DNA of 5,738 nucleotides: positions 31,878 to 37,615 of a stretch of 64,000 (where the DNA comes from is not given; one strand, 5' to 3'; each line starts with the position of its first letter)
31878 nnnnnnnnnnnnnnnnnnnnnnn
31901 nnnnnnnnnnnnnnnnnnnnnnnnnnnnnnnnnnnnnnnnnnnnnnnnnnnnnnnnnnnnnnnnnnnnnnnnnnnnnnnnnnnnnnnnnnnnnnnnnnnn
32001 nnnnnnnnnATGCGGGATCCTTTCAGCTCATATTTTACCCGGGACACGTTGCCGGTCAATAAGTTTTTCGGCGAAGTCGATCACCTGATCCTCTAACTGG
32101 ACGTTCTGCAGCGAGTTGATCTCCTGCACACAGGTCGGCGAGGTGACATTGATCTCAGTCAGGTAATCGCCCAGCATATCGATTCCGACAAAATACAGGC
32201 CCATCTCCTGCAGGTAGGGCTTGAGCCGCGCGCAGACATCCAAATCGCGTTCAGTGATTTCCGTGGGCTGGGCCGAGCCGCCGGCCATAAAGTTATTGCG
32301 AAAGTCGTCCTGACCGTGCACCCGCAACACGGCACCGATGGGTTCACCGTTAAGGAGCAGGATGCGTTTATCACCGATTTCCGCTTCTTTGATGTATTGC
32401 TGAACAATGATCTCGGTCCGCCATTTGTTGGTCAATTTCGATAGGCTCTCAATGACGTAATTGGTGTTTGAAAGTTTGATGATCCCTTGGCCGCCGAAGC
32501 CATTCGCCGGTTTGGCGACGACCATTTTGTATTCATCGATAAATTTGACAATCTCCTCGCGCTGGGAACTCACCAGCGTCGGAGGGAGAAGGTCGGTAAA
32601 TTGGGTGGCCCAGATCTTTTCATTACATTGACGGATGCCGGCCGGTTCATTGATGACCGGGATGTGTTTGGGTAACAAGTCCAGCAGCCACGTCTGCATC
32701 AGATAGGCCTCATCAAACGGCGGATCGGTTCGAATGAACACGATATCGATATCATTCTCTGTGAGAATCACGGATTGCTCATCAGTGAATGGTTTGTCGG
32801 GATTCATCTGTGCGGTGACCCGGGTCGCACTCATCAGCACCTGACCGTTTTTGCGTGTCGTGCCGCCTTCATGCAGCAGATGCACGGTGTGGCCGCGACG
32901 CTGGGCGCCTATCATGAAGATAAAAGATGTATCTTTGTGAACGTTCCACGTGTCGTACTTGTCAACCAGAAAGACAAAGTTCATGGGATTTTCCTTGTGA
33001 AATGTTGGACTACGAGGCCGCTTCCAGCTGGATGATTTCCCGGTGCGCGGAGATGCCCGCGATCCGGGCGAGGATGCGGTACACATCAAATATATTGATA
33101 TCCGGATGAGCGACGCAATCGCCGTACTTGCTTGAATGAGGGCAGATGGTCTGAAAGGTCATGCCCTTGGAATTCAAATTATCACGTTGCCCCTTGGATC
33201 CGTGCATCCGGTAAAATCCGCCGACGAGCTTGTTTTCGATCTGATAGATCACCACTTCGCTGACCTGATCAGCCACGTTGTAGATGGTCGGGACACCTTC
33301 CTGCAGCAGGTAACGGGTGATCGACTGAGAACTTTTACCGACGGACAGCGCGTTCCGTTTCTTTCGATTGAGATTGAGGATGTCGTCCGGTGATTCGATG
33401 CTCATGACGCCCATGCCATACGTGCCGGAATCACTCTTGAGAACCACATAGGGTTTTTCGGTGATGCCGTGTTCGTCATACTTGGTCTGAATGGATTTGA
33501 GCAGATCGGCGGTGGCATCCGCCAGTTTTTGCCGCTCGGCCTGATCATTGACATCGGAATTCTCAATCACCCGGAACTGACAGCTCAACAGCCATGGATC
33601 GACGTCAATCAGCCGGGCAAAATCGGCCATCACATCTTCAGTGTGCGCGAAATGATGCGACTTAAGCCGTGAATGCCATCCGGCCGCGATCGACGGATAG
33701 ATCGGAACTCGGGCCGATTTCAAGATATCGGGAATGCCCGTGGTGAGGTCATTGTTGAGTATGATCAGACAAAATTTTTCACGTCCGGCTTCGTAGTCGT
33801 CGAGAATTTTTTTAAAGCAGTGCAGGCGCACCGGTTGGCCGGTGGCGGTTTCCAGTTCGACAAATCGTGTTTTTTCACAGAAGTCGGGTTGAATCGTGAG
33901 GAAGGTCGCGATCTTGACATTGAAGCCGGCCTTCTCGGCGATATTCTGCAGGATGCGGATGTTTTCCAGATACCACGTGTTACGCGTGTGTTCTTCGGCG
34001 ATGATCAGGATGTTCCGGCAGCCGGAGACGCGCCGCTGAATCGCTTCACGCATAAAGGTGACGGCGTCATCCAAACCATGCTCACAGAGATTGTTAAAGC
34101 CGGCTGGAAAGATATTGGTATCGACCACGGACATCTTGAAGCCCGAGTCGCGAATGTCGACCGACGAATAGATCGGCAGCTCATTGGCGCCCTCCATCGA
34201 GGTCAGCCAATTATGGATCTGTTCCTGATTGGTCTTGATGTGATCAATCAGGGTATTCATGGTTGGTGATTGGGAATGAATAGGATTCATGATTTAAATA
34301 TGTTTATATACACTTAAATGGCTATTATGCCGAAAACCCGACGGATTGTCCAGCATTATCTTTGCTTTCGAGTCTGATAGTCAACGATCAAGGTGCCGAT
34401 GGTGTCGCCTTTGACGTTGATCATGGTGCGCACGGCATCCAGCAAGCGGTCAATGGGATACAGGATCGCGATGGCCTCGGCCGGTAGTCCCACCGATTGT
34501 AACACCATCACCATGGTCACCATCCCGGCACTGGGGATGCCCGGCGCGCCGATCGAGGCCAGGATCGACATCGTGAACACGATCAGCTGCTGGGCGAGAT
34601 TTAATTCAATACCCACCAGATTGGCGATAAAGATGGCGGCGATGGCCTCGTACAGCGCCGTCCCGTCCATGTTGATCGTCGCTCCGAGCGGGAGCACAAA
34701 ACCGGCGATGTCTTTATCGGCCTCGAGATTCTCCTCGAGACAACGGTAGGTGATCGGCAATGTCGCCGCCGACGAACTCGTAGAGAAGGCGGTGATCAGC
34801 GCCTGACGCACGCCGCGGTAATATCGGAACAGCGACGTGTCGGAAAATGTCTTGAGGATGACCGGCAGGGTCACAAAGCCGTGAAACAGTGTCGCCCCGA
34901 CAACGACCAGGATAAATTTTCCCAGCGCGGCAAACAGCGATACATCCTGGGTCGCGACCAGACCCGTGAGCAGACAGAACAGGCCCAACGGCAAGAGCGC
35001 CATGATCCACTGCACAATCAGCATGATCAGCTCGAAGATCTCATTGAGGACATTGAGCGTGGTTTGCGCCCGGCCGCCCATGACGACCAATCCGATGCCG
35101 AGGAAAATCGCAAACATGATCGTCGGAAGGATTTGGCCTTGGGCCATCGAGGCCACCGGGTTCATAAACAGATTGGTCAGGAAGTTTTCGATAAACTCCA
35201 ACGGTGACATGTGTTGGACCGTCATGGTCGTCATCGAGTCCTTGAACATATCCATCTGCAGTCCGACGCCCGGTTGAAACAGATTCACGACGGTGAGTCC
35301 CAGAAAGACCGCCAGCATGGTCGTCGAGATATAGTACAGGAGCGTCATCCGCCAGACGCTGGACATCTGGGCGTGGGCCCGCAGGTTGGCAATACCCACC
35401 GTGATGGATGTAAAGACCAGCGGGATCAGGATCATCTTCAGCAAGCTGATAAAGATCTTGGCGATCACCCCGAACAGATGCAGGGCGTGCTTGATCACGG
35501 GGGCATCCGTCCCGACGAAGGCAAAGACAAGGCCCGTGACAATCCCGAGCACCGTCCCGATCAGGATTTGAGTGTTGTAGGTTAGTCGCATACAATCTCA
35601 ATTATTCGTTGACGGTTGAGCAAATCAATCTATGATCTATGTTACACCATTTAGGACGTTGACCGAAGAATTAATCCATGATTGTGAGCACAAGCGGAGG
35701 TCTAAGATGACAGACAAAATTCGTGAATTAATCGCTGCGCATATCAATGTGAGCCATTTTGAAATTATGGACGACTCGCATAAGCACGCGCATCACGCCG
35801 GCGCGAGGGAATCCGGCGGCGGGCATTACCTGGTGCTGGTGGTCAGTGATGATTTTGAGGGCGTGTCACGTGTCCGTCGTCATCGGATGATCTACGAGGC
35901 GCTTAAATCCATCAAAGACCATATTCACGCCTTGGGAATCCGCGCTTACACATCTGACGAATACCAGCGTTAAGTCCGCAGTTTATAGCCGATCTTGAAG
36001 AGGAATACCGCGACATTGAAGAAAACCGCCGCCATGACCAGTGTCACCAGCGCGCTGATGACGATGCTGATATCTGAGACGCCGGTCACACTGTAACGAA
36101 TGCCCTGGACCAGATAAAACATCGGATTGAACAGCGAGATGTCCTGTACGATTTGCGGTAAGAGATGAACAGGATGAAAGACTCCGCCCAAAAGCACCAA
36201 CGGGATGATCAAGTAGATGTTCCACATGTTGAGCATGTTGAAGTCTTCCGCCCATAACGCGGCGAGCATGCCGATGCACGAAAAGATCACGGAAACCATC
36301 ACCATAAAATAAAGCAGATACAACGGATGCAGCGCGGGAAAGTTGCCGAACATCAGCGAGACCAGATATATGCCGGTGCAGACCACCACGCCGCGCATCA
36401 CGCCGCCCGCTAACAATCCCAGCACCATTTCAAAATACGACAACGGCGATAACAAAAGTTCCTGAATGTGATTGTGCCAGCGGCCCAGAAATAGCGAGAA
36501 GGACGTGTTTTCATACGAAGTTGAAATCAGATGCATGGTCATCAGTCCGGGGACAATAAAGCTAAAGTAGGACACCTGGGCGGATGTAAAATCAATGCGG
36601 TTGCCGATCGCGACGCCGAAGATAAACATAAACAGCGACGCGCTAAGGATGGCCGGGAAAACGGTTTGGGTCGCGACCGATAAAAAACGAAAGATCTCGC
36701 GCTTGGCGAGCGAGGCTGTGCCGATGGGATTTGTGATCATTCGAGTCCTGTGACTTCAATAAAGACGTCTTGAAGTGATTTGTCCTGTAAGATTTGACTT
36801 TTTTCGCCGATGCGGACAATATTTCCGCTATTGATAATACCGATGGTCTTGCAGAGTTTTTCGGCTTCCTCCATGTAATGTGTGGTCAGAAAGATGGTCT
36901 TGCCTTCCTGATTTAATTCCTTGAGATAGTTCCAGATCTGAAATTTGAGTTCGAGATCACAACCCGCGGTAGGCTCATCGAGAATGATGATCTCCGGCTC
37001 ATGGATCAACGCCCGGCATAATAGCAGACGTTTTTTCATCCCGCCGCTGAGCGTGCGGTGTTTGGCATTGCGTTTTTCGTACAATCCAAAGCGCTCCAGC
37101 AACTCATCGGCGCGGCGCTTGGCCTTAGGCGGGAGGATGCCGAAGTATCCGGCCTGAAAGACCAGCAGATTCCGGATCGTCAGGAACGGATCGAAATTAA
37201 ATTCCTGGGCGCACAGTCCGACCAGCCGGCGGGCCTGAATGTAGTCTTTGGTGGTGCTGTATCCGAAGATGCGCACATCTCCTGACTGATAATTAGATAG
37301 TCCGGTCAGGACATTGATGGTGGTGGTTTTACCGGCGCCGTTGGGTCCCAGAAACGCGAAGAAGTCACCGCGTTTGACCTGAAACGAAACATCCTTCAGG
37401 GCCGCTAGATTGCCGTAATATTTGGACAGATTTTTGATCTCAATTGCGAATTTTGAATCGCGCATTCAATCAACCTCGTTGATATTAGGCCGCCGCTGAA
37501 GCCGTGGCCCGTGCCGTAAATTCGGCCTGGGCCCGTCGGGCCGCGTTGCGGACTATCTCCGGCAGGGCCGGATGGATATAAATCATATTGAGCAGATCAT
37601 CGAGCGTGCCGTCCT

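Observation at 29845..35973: Unusually complete Fe-S trafficking and glutathione gene neighbourhood, including a triple-domain ApbC and a non-canonical GshA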

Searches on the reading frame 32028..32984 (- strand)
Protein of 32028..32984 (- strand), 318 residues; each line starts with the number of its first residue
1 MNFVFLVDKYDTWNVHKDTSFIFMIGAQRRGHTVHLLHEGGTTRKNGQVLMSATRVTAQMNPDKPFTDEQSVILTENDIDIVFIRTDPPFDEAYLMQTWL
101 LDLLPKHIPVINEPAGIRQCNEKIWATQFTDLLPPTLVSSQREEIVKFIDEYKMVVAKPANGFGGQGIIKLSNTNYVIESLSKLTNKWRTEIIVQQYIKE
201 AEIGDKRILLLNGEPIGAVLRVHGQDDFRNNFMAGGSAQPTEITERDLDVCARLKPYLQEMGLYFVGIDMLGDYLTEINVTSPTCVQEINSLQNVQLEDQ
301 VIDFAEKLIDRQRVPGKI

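Call 3: search_protein_families(library=pfam, proteins=[window:32028-32984:-], max_evalue=0.01)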
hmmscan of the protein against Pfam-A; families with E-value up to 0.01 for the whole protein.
window:32028-32984:- (318 aa): 6 families
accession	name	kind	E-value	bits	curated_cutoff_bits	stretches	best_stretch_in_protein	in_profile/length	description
PF02955.21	GSH-S_ATP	-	7.3e-59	198.6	23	1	122-293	1-174/175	Prokaryotic glutathione synthetase, ATP-grasp domain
PF02951.20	GSH-S_N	-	1.3e-26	93.4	21.3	1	1-118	1-119/119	Prokaryotic glutathione synthetase, N-terminal domain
PF08443.16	RimK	-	6.6e-17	62.2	21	1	134-302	19-185/188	RimK-like ATP-grasp domain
PF14398.11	ATPgrasp_YheCD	-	4.4e-09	36.4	26.8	1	128-180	24-91/255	YheC/D like ATP-grasp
PF14397.11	ATPgrasp_ST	-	0.0015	18.3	31.4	1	140-199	47-121/278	Sugar-transfer associated ATP-grasp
PF02655.19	ATP-grasp_3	-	0.0057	17.2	23.2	0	146-203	25-74/160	ATP-grasp domain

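Call 4: search_protein_families(library=ncbifam, proteins=[window:32028-32984:-], max_evalue=0.01)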
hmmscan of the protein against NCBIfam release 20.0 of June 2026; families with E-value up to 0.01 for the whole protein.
window:32028-32984:- (318 aa): 12 families
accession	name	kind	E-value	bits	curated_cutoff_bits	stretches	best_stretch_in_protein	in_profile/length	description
NF003573.0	PRK05246.1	equivalog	1.1e-98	330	272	1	1-309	2-313/316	glutathione synthase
TIGR01380.1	glut_syn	equivalog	4.3e-97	324.9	299.05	1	1-307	1-310/312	glutathione synthase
NF009110.0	PRK12458.1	subfamily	3.9e-62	210.3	408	1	1-313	1-335/349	glutathione synthetase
NF040720.1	MptN_Meth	equivalog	4.3e-27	95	350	1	28-303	8-288/291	tetrahydromethanopterin:alpha-L-glutamate ligase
TIGR00768.1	rimK_fam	subfamily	4.5e-27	95.1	143.4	1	71-309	43-273/276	RimK family alpha-L-glutamate ligase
NF007764.0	PRK10446.1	equivalog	4.1e-13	49.3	331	1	155-309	138-290/300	30S ribosomal protein S6--L-glutamate ligase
TIGR02144.1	LysX_arch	equivalog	4.3e-13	49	275.6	1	108-279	73-251/281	lysine biosynthesis protein LysX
TIGR04356.1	grasp_GAK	hypoth_equivalog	7.7e-06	25.2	300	1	133-254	114-233/287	GAK system ATP-grasp enzyme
TIGR04185.1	ATPgraspMvdC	equivalog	5.4e-05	22.5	425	1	101-271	103-279/318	MvdC family ATP-grasp ribosomal peptide maturase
TIGR02068.2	cya_phycin_syn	equivalog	0.0009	17.3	850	1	137-222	232-315/862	cyanophycin synthetase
TIGR04187.1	GRASP_SAV_5884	subfamily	0.00093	18.5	350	1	132-271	137-274/312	ATP-grasp ribosomal peptide maturase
TIGR03103.1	trio_acet_GNAT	equivalog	0.0026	16.4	569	1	134-221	313-397/547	N-acetylglutaminylglutamine synthetase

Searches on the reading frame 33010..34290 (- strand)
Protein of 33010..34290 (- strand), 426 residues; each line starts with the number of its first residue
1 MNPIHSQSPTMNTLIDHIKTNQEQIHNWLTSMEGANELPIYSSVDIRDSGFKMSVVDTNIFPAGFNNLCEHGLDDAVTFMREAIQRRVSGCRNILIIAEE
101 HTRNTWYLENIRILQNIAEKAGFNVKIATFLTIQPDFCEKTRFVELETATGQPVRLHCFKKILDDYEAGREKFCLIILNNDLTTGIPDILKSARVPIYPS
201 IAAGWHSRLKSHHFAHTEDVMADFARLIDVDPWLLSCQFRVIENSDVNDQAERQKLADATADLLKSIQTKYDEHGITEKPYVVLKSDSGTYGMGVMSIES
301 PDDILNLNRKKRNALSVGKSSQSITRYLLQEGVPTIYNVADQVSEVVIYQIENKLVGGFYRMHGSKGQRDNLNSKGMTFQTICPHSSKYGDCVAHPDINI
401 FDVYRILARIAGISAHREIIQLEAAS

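Call 3: search_protein_families(library=pfam, proteins=[window:33010-34290:-], max_evalue=0.01)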
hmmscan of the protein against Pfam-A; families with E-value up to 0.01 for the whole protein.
window:33010-34290:- (426 aa): 1 family
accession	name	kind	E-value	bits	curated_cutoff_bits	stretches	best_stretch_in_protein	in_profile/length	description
PF08886.16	GshA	-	5e-127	424.2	25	1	17-419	3-402/402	Glutamate-cysteine ligase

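Call 4: search_protein_families(library=ncbifam, proteins=[window:33010-34290:-], max_evalue=0.01)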
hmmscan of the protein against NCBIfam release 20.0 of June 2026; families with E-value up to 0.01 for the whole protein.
window:33010-34290:- (426 aa): 1 family
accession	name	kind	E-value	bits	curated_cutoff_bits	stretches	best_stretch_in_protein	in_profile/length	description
TIGR02049.1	gshA_ferroox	equivalog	3.6e-113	378.3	293.9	1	17-420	3-400/403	glutamate--cysteine ligase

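Call 19: search_solved_structures(query=window:33010-34290:-, max_evalue=1)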
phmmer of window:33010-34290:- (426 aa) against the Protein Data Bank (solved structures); distinct sequences matched with E-value up to 1: 3.
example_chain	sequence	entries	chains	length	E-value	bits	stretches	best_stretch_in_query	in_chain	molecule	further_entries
3k1t_A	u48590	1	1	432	4.6e-92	312.2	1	13-419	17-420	Glutamate--cysteine ligase GshA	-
3rg2_A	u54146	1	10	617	0.49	12.4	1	19-107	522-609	Enterobactin synthase component E (entE), 2,3-dihydro-2,3-dihydroxybenzoate synthetase, is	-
4iz6_A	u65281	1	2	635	0.51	12.4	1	19-107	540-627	Enterobactin synthase component E, Isochorismatase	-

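Call 51: list_cluster_members(proteins=[P0001, window:33010-34290:-, window:28827-29843:+])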
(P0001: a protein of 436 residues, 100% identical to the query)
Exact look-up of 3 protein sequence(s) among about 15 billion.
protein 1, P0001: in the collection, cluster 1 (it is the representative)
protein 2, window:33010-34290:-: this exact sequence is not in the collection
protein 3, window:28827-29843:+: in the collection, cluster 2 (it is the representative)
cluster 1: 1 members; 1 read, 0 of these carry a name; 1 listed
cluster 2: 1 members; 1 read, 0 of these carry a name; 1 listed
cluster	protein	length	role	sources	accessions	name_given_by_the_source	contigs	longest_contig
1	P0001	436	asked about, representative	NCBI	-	-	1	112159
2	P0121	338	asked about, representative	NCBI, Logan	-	-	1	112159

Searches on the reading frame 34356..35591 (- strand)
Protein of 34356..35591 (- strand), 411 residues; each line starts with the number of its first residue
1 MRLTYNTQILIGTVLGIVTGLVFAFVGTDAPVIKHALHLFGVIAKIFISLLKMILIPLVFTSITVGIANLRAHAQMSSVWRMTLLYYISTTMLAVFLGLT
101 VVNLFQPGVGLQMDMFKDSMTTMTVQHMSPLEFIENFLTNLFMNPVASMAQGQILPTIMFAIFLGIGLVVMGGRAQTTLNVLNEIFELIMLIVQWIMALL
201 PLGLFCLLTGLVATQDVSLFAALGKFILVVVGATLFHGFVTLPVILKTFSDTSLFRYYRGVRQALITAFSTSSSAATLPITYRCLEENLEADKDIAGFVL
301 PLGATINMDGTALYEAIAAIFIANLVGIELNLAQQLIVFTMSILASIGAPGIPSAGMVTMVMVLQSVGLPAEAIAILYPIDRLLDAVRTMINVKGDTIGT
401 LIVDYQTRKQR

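Call 3: search_protein_families(library=pfam, proteins=[window:34356-35591:-], max_evalue=0.01)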
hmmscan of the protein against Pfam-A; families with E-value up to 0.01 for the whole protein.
window:34356-35591:- (411 aa): 1 family
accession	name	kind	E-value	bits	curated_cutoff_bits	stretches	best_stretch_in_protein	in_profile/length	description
PF00375.23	SDF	-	4.9e-116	388.4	27.9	1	7-404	3-385/387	Sodium:dicarboxylate symporter family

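Call 4: search_protein_families(library=ncbifam, proteins=[window:34356-35591:-], max_evalue=0.01)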
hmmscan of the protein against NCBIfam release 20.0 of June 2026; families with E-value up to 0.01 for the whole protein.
window:34356-35591:- (411 aa): 4 families
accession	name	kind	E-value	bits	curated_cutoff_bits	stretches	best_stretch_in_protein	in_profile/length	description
NF008440.0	PRK11283.1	equivalog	4.4e-68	230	638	1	2-404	5-409/437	glutamate/aspartate:proton symporter GltP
NF002461.0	PRK01663.1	subfamily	8e-60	203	513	1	7-405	11-400/428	C4-dicarboxylate transporter DctA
NF009587.0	PRK13027.1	subfamily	2e-47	162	570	1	7-404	11-400/442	C4-dicarboxylate transporter DctA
NF010151.0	PRK13628.1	equivalog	3.4e-38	131.7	308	1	7-409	18-403/407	serine/threonine transporter SstT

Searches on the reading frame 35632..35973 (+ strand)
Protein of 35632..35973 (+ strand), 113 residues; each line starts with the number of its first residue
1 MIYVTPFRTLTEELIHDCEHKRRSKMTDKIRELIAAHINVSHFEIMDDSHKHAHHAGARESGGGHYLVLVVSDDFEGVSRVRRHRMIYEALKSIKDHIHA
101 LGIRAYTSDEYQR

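Call 3: search_protein_families(library=pfam, proteins=[window:35632-35973:+], max_evalue=0.01)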
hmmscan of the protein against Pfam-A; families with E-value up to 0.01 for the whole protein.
window:35632-35973:+ (113 aa): 1 family
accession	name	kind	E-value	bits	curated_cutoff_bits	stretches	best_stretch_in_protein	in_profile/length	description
PF01722.23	BolA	-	1.9e-25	89.4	25.7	1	35-110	2-76/76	BolA-like protein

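Call 4: search_protein_families(library=ncbifam, proteins=[window:35632-35973:+], max_evalue=0.01)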
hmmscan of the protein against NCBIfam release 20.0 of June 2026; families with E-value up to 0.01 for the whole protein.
window:35632-35973:+ (113 aa): 1 family
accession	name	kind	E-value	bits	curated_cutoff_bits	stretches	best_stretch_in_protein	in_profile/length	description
NF008638.0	PRK11628.1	equivalog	1.1e-13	51.2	137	1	26-112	3-86/105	transcriptional regulator BolA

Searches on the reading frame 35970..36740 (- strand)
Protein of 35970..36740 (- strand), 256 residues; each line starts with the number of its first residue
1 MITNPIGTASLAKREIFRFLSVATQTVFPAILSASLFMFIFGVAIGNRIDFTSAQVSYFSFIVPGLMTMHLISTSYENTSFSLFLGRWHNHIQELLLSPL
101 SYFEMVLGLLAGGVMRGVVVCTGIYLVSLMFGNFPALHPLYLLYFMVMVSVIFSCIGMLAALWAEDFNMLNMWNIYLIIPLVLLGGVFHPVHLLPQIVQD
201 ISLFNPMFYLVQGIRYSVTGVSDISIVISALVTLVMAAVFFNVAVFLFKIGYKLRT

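Call 29: search_protein_families(library=pfam, proteins=[window:35970-36740:-], max_evalue=0.001)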
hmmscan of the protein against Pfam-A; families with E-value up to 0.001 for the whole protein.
window:35970-36740:- (256 aa): 2 families
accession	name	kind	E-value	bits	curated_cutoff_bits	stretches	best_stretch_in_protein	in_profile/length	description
PF01061.29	ABC2_membrane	-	4.7e-21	75.7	26.9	1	10-217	5-209/211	ABC-2 type transporter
PF12698.13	ABC2_membrane_3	-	8.1e-07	28.9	31.6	1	52-245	154-346/347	ABC-2 family transporter protein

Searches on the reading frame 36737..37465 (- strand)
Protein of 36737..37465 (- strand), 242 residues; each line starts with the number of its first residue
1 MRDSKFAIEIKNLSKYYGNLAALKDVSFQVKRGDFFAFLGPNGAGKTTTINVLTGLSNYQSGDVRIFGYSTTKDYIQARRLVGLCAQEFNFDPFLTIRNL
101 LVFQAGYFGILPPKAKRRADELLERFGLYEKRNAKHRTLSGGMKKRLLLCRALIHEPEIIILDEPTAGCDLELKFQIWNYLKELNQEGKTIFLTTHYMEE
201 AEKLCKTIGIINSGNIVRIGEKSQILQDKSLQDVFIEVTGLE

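Call 29: search_protein_families(library=pfam, proteins=[window:36737-37465:-], max_evalue=0.001)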
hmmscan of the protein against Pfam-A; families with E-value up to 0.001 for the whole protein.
window:36737-37465:- (242 aa): 3 families
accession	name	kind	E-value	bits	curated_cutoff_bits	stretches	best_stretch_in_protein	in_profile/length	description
PF00005.33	ABC_tran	-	6.5e-33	114.7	25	1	23-167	1-137/137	ABC transporter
PF13304.12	AAA_21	-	1.1e-07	32.7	27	0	138-196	237-298/304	AAA domain, putative AbiEii toxin, Type IV TA system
PF13476.12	AAA_23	-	0.00029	22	27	1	8-54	2-40/201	AAA domain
